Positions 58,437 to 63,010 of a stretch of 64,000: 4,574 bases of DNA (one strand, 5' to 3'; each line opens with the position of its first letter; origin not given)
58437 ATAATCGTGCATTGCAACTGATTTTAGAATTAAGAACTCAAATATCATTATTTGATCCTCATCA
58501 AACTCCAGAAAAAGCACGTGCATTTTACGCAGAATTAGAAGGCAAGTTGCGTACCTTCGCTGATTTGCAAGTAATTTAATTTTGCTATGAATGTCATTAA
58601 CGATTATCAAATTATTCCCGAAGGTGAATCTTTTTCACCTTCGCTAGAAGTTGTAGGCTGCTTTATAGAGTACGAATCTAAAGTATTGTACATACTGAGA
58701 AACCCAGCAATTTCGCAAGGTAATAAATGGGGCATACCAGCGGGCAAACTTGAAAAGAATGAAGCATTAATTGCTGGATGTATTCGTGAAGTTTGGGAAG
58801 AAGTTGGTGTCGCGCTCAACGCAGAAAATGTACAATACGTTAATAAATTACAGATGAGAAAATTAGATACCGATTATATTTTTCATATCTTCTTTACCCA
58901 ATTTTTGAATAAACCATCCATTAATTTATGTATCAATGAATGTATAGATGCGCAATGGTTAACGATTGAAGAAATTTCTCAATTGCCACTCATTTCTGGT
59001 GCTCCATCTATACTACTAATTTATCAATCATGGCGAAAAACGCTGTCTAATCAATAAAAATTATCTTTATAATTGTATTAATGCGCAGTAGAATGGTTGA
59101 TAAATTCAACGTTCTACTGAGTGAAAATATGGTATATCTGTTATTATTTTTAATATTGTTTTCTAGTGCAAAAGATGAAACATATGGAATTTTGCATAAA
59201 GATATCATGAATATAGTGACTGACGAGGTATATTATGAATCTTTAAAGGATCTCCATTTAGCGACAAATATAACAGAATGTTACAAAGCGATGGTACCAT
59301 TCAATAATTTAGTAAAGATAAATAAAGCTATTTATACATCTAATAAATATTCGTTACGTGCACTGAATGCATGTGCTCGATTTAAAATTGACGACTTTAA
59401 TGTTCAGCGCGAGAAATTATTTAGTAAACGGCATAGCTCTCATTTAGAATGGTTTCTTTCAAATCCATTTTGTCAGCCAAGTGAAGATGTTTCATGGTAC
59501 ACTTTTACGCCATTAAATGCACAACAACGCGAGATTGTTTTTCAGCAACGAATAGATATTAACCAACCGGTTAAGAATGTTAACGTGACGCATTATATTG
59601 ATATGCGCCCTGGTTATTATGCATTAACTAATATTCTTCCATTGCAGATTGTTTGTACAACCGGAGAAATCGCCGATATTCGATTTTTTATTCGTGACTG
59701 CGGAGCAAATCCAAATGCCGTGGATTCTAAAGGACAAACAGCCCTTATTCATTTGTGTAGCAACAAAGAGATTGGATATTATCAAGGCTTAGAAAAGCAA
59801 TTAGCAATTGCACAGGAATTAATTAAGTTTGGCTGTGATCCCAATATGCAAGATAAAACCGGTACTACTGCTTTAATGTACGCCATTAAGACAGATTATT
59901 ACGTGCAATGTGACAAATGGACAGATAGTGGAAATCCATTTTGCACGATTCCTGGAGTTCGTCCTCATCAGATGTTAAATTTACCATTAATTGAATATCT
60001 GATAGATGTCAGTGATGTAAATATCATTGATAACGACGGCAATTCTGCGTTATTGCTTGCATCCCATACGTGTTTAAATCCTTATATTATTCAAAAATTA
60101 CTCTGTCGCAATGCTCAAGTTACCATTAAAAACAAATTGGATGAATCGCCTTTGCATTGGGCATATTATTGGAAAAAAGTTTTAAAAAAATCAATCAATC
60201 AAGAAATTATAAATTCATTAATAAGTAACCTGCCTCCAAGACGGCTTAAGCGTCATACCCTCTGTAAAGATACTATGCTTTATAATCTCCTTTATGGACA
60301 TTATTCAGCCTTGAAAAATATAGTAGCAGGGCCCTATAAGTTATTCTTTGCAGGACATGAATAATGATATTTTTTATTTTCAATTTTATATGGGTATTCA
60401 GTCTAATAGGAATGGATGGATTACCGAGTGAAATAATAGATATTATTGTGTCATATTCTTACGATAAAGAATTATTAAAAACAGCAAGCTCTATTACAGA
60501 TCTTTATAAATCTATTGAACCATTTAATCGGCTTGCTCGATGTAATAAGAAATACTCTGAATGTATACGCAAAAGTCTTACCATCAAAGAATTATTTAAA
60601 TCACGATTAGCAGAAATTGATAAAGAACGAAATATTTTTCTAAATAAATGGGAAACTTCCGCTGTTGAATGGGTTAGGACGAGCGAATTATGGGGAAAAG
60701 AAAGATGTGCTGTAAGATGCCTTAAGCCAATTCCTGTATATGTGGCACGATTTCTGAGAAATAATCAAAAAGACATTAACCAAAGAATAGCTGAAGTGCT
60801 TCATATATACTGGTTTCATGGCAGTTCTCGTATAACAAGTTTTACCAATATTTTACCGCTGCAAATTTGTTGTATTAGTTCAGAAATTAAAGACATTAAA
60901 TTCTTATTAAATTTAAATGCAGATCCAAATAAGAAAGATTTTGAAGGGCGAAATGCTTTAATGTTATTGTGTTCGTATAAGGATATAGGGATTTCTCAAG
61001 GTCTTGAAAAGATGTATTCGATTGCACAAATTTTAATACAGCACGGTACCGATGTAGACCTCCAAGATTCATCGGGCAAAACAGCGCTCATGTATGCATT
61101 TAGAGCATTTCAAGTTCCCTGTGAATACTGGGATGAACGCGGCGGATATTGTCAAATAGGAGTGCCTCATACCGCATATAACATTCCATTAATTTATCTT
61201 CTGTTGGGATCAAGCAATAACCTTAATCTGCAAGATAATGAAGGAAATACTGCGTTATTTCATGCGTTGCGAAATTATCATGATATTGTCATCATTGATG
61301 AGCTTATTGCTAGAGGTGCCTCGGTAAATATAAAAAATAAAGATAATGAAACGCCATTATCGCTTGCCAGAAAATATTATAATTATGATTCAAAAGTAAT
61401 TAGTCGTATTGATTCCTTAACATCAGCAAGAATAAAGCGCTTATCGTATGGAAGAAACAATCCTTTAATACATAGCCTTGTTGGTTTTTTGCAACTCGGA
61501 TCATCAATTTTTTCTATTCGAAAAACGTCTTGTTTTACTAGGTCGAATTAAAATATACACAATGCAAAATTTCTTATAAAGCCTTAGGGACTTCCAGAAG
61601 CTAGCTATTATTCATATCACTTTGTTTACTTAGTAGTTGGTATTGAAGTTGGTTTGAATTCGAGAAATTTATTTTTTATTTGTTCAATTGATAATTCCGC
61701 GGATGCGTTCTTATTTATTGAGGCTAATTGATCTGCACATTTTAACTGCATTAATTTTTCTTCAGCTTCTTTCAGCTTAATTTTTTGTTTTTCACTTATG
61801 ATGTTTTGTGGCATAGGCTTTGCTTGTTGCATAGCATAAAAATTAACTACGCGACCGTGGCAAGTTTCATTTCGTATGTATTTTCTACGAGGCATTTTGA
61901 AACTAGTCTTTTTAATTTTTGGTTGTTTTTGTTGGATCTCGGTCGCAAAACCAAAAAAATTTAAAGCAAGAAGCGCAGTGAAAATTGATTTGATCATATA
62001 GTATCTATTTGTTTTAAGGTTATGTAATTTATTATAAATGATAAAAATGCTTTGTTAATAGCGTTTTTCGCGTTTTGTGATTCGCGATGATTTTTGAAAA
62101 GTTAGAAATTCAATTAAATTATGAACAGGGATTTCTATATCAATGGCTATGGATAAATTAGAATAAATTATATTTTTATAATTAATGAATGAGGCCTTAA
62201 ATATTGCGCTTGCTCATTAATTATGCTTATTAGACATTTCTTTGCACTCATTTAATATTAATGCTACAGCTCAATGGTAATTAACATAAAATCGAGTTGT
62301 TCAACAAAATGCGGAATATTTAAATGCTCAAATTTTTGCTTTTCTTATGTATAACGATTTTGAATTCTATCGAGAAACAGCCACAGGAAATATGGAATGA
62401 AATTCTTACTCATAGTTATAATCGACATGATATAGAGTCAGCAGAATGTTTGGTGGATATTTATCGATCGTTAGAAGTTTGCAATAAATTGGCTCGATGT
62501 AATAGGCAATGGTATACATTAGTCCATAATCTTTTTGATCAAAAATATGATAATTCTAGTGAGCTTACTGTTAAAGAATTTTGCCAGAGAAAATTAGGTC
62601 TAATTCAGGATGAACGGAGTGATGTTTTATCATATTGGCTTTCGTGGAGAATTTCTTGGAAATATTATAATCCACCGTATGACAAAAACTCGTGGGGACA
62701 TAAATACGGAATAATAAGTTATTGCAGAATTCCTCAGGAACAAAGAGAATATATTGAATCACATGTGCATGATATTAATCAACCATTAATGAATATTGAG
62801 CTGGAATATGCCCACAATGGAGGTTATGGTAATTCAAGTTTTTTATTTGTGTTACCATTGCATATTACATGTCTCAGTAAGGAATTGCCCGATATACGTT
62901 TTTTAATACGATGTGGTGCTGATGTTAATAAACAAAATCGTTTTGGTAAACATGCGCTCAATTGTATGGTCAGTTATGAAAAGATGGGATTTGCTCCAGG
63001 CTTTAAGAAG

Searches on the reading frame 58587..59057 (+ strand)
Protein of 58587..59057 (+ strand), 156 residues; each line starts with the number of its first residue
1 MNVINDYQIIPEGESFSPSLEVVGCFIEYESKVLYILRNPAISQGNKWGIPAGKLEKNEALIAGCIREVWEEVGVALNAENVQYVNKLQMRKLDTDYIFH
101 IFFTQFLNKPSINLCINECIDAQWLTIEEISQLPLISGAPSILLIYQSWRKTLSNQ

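Call 48: search_protein_families(library=pfam, proteins=[window:58587-59057:+], max_evalue=0.01)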
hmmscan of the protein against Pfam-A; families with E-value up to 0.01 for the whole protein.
window:58587-59057:+ (156 aa): 3 families
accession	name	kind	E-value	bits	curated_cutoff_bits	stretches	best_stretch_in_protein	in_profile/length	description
PF00293.34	NUDIX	-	1.7e-16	60.9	21.1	1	22-134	5-122/134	NUDIX domain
PF14815.12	NUDIX_4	-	4.7e-05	23.6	35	1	24-135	3-103/113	NUDIX domain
PF22327.2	Nudt16-like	-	0.0099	16.3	27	0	47-122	34-110/161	U8 snoRNA-decapping enzyme-like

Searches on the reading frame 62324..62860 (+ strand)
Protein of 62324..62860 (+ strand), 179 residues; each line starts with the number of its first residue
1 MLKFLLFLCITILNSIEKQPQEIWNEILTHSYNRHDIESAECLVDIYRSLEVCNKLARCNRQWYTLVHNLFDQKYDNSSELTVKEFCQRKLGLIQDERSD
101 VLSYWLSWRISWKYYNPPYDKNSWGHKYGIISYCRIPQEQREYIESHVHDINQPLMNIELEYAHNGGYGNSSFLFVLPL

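Call 81: search_protein_families(library=pfam, proteins=[window:62324-62860:+], max_evalue=10)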
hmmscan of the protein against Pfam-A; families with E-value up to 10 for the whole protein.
window:62324-62860:+ (179 aa): 1 family
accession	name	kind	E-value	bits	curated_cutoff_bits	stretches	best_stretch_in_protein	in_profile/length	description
PF24456.1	RHD_RETREG1-3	-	0.023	14.6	27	1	4-81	45-123/184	RETREG1-3/ARL6IP-like, N-terminal reticulon-homology domain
